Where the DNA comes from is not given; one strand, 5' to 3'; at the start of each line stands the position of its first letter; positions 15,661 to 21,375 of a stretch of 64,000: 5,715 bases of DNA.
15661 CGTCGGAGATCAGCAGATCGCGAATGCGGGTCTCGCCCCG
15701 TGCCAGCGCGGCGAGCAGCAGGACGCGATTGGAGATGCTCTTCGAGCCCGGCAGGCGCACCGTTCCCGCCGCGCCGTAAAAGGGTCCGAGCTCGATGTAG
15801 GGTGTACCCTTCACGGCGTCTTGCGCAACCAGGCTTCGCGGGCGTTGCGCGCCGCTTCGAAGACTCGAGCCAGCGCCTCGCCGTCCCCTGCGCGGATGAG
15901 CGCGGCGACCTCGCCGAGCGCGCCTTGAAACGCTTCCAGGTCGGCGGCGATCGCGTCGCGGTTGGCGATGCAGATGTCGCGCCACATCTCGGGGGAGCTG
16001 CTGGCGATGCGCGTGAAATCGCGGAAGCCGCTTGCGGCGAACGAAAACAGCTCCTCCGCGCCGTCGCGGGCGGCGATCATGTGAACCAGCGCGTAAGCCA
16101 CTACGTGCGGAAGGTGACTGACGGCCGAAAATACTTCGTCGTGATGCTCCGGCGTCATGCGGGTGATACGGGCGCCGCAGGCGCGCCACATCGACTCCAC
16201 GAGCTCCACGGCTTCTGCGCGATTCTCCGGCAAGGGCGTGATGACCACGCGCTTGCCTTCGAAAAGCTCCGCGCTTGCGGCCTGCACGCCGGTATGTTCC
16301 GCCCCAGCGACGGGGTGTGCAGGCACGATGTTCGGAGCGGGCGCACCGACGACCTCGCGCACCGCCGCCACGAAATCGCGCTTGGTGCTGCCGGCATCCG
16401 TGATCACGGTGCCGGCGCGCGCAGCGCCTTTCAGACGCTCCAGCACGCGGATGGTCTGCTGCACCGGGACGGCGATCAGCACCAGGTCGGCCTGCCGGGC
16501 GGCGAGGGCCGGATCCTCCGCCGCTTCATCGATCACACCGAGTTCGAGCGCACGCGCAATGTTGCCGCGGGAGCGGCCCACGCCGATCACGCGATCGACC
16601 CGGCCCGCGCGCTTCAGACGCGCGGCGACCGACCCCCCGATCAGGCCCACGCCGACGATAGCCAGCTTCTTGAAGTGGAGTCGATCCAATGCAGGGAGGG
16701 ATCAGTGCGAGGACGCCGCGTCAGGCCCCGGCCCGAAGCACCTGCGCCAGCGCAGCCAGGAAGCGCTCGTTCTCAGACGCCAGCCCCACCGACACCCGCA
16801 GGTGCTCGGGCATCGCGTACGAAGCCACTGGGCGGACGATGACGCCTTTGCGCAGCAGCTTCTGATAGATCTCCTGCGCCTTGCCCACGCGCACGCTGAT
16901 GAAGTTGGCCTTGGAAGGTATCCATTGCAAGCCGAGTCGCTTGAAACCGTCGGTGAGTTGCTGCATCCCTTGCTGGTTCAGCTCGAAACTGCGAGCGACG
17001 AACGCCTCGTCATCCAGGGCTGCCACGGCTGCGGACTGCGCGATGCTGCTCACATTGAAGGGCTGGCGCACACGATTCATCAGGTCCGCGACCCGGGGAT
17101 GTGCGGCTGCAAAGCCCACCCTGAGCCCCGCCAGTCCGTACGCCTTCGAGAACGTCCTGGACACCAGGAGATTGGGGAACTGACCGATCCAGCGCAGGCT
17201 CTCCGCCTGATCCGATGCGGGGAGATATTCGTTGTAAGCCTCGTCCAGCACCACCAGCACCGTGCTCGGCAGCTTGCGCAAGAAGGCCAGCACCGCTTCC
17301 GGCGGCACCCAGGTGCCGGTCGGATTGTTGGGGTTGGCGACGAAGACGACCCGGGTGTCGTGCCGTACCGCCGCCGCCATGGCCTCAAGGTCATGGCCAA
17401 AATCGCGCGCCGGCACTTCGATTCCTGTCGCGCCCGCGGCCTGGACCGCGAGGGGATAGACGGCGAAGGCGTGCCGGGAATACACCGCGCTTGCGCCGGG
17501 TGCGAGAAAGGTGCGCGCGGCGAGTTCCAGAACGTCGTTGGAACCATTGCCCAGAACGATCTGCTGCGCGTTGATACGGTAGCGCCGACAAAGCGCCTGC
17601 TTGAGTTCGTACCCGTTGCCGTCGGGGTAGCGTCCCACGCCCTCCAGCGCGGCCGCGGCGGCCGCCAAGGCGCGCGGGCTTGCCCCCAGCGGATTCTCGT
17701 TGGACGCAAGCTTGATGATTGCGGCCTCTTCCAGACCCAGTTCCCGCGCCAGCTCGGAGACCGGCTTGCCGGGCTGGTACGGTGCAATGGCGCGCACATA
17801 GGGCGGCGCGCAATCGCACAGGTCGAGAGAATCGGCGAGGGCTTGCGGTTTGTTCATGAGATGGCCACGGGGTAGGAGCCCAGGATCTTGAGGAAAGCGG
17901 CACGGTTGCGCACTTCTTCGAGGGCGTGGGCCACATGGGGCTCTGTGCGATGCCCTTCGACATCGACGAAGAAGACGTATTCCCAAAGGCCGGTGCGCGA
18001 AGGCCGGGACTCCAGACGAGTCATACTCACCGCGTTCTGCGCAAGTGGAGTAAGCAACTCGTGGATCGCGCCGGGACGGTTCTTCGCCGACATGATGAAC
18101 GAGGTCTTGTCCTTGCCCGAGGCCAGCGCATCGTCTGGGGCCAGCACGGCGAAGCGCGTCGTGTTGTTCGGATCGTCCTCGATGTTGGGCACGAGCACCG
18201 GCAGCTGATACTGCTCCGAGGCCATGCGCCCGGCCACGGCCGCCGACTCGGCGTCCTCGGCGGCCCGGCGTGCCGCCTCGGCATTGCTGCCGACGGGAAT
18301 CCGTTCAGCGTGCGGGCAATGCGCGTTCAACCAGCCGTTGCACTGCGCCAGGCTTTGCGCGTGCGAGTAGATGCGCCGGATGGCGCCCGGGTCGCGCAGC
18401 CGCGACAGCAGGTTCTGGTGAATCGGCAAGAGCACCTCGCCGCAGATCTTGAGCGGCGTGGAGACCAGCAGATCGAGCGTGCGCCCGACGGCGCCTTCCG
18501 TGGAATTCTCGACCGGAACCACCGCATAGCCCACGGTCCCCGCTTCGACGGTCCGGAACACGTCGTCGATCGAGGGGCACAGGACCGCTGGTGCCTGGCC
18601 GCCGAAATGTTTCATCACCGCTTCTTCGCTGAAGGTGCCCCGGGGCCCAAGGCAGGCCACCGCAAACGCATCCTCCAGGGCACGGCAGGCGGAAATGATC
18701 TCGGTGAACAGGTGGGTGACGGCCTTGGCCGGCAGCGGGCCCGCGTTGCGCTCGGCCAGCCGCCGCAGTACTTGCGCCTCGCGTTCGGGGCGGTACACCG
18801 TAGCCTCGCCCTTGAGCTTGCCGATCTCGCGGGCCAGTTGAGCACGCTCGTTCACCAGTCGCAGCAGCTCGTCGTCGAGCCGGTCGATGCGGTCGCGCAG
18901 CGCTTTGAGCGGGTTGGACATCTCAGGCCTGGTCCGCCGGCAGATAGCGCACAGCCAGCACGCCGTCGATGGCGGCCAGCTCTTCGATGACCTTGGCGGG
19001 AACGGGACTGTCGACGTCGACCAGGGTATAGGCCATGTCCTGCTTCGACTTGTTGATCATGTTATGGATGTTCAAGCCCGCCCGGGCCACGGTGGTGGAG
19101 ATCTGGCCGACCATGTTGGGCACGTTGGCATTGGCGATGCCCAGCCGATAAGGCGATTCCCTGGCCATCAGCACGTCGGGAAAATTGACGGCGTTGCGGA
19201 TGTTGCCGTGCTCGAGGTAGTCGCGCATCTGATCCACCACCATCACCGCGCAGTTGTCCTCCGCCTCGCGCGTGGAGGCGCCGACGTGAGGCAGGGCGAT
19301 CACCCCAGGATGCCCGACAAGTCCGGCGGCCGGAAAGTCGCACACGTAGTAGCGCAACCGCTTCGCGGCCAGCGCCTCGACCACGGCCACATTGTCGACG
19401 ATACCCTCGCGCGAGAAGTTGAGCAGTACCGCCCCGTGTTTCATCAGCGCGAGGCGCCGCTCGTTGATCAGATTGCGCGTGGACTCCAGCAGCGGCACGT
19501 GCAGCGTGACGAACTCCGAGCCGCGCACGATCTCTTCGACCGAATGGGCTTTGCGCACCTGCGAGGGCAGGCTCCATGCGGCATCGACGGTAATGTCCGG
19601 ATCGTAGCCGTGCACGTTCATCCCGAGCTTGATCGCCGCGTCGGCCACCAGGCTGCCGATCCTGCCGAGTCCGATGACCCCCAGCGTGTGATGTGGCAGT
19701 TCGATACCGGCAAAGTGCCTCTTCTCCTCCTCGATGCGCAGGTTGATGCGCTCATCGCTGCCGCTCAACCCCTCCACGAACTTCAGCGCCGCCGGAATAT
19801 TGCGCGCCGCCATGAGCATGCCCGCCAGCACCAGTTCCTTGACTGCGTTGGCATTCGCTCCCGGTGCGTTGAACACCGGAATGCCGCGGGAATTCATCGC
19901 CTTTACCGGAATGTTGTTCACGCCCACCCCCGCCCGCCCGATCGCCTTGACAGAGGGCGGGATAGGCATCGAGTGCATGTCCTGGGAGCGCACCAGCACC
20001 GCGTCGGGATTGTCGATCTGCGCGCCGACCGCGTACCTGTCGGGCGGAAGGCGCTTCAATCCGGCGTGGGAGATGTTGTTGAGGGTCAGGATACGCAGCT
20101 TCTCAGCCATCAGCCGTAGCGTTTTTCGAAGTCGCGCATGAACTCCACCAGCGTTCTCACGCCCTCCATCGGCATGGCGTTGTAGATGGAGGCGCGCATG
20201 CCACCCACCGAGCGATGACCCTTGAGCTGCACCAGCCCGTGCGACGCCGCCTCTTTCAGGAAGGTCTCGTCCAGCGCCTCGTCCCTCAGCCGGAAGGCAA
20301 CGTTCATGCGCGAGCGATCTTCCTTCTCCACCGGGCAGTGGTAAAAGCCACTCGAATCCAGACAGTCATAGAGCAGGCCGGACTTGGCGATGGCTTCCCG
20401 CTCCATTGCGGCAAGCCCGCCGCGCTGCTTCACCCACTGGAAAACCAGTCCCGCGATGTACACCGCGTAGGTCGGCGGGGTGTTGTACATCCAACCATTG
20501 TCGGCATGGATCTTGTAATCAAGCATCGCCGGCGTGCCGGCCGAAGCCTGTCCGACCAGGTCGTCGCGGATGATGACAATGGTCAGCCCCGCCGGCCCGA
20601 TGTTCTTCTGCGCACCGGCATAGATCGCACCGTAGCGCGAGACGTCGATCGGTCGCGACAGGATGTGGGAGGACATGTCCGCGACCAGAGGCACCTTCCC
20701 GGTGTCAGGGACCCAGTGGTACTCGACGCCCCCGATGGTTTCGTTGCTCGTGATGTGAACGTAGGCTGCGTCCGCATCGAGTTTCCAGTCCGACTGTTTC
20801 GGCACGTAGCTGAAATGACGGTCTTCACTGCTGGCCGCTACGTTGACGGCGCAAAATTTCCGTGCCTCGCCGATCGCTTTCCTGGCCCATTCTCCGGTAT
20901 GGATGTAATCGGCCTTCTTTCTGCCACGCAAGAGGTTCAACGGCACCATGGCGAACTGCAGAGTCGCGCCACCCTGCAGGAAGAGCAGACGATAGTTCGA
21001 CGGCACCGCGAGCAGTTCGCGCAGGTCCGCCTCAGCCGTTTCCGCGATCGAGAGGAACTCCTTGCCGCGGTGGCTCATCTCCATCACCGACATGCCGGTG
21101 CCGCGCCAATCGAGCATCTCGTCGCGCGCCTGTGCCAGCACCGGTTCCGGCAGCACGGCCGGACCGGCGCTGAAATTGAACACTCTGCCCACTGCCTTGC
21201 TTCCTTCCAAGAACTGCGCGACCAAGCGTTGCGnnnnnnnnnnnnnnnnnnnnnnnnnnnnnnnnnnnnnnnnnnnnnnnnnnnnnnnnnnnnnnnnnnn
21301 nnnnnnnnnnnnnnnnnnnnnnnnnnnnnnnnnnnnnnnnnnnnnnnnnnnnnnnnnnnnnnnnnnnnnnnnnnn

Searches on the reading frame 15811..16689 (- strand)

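Call 70: search_protein_families(library=pfam, proteins=[window:15811-16689:-], max_evalue=0.00001)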
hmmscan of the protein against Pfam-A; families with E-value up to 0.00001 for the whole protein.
window:15811-16689:- (292 aa): 4 families
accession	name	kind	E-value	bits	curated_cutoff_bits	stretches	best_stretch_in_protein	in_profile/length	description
PF02153.23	PDH_N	-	2e-38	131.8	26.5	1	21-176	1-153/154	Prephenate dehydrogenase, nucleotide-binding domain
PF20463.3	PDH_C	-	5.8e-30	104.1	22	1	179-278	1-101/102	Prephenate dehydrogenase, dimerization domain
PF03807.23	F420_oxidored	-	5.4e-08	33.8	21.6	1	8-96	1-89/94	NADP oxidoreductase coenzyme F420-dependent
PF03446.21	NAD_binding_2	-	1.3e-06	29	21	1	8-132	1-124/161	NAD binding domain of 6-phosphogluconate dehydrogenase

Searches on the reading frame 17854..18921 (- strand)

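Call 71: search_protein_families(library=pfam, proteins=[window:17854-18921:-], max_evalue=0.00001)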
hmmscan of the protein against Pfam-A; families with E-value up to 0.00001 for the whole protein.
window:17854-18921:- (355 aa): 3 families
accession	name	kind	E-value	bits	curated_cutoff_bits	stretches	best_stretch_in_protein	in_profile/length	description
PF00800.23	PDT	-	2e-62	210.7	25.2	1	88-263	1-179/181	Prephenate dehydratase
PF01817.26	CM_2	-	9.2e-24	83.9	27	1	8-83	1-79/80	Chorismate mutase type II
PF01842.31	ACT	-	1.3e-11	44.4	27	1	276-338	4-65/66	ACT domain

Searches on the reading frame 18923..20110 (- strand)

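Call 71: search_protein_families(library=pfam, proteins=[window:18923-20110:-], max_evalue=0.00001)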
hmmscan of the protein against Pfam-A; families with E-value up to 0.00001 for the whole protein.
window:18923-20110:- (395 aa): 3 families
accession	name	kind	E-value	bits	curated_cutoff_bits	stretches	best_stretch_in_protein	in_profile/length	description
PF02826.25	2-Hacid_dh_C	-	3.1e-35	121.6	25.1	1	97-277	3-178/178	D-isomer specific 2-hydroxyacid dehydrogenase, NAD binding domain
PF00389.36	2-Hacid_dh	-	6.8e-20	71.6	24.6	1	31-309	36-134/134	D-isomer specific 2-hydroxyacid dehydrogenase, catalytic domain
PF03446.21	NAD_binding_2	-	2.6e-08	34.5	21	1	143-254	2-114/161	NAD binding domain of 6-phosphogluconate dehydrogenase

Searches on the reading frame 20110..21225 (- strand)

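Call 71: search_protein_families(library=pfam, proteins=[window:20110-21225:-], max_evalue=0.00001)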
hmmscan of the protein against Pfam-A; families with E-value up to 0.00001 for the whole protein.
window:20110-21225:- (371 aa): 1 family
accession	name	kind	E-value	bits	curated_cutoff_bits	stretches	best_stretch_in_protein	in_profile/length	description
PF00266.25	Aminotran_5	-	1.5e-52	179.3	21.5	1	15-359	1-371/371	Aminotransferase class-V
